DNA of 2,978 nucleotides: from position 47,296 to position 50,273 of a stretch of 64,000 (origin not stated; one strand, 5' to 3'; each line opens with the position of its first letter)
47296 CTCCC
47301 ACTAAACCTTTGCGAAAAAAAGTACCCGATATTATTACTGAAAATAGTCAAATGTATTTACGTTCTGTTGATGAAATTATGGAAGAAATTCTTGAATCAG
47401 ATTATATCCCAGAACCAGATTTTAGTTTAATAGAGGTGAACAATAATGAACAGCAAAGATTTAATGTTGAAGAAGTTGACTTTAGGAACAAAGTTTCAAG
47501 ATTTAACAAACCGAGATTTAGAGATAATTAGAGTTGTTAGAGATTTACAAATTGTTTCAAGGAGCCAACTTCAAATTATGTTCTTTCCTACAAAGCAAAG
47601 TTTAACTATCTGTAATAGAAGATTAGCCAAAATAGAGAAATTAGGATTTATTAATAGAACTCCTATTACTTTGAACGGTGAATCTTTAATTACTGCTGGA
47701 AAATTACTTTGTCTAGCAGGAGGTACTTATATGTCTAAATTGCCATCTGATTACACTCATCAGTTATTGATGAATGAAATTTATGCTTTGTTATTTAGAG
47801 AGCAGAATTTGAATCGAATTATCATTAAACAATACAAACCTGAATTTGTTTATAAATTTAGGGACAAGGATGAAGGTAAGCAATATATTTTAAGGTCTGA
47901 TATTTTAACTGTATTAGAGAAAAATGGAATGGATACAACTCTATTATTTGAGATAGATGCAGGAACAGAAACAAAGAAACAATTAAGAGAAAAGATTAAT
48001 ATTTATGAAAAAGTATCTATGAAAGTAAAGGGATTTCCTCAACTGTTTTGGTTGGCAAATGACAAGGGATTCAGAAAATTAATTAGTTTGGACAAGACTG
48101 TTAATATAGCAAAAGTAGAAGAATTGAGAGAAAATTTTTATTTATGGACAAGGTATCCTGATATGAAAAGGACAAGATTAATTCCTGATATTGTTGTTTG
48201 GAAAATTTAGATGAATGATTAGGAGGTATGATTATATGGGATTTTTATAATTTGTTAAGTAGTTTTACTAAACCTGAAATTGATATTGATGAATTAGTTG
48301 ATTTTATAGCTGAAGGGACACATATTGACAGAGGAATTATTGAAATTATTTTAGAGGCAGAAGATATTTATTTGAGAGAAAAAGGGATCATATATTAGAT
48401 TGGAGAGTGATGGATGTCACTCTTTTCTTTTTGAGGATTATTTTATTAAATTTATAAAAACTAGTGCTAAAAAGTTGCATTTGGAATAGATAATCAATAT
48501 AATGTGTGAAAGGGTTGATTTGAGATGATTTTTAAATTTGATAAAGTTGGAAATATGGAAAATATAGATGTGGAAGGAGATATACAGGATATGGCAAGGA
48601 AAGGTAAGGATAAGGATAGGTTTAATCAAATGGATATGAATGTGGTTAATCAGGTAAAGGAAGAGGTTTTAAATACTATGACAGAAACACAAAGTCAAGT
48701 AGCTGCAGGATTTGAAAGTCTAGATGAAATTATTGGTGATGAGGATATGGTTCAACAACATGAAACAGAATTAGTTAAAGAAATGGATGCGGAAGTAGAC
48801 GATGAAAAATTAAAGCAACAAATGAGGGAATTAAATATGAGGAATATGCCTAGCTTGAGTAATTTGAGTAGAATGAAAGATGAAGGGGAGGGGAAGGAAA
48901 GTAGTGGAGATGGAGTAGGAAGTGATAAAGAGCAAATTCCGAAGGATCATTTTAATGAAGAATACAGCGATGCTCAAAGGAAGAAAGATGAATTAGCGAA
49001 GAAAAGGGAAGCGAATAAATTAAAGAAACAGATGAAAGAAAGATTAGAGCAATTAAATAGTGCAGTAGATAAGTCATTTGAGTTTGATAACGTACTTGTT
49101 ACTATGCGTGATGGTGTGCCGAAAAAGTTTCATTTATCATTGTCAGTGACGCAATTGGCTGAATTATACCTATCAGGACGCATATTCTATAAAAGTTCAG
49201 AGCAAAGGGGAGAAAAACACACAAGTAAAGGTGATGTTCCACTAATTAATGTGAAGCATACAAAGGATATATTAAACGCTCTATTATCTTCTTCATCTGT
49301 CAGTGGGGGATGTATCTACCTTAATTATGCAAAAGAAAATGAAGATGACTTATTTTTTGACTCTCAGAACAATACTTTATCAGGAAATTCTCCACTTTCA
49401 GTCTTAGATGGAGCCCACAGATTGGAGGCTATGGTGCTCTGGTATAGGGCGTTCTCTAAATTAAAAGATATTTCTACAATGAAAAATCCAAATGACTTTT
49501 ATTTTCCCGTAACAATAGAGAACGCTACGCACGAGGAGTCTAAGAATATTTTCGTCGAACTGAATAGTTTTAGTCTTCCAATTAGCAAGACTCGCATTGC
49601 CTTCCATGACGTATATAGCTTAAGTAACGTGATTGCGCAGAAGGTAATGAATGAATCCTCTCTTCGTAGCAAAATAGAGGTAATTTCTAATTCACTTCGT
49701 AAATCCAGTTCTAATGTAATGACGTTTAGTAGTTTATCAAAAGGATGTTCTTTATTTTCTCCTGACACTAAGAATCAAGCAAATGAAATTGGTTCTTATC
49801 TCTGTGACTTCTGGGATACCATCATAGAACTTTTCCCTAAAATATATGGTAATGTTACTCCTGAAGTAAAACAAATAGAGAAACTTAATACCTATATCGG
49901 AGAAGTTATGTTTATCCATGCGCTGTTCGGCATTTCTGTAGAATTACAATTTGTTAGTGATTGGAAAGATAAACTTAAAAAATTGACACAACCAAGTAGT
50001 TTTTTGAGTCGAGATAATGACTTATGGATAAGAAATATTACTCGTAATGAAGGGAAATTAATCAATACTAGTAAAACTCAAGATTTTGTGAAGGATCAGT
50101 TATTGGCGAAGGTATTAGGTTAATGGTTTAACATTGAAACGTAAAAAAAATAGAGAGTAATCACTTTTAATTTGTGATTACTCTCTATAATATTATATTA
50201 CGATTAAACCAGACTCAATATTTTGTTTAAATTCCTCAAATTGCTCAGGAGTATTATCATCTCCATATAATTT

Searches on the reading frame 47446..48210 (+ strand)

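Call 19: search_protein_families(library=phrogs, proteins=[window:47446-48210:+], max_evalue=0.001)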
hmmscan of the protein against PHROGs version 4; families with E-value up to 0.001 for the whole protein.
window:47446-48210:+ (254 aa): 3 families
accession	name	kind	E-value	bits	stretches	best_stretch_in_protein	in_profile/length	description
phrog_9381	-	DNA, RNA and nucleotide metabolism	8.2e-13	49.3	1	18-207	27-247/288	replication initiation by nicking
phrog_9996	-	unknown function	8.2e-08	33.5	1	20-201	3-162/196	-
phrog_2190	-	DNA, RNA and nucleotide metabolism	7.3e-07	30.3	1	21-207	2-172/197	replication initiation protein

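Call 75: search_protein_families(library=pfam, proteins=[window:47446-48210:+], max_evalue=0.001)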
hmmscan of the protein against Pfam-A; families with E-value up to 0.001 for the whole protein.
window:47446-48210:+ (254 aa): 1 family
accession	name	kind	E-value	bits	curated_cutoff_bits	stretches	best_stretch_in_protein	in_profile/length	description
PF13814.12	Replic_Relax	-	2e-09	38.3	25.3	1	99-192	91-177/191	Replication-relaxation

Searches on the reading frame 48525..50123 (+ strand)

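Call 19: search_protein_families(library=phrogs, proteins=[window:48525-50123:+], max_evalue=0.001)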
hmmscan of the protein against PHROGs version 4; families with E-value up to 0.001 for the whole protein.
window:48525-50123:+ (532 aa): 1 family
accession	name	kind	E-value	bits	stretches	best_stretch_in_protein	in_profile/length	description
phrog_5732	-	unknown function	3.3e-30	106.4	1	159-525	84-434/441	-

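Call 75: search_protein_families(library=pfam, proteins=[window:48525-50123:+], max_evalue=0.001)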
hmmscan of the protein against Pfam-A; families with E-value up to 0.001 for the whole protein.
window:48525-50123:+ (532 aa): 1 family
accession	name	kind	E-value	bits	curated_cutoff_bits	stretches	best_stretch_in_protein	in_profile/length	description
PF14072.11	DndB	-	1.1e-20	74.4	29.1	1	287-526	96-331/338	DNA-sulfur modification-associated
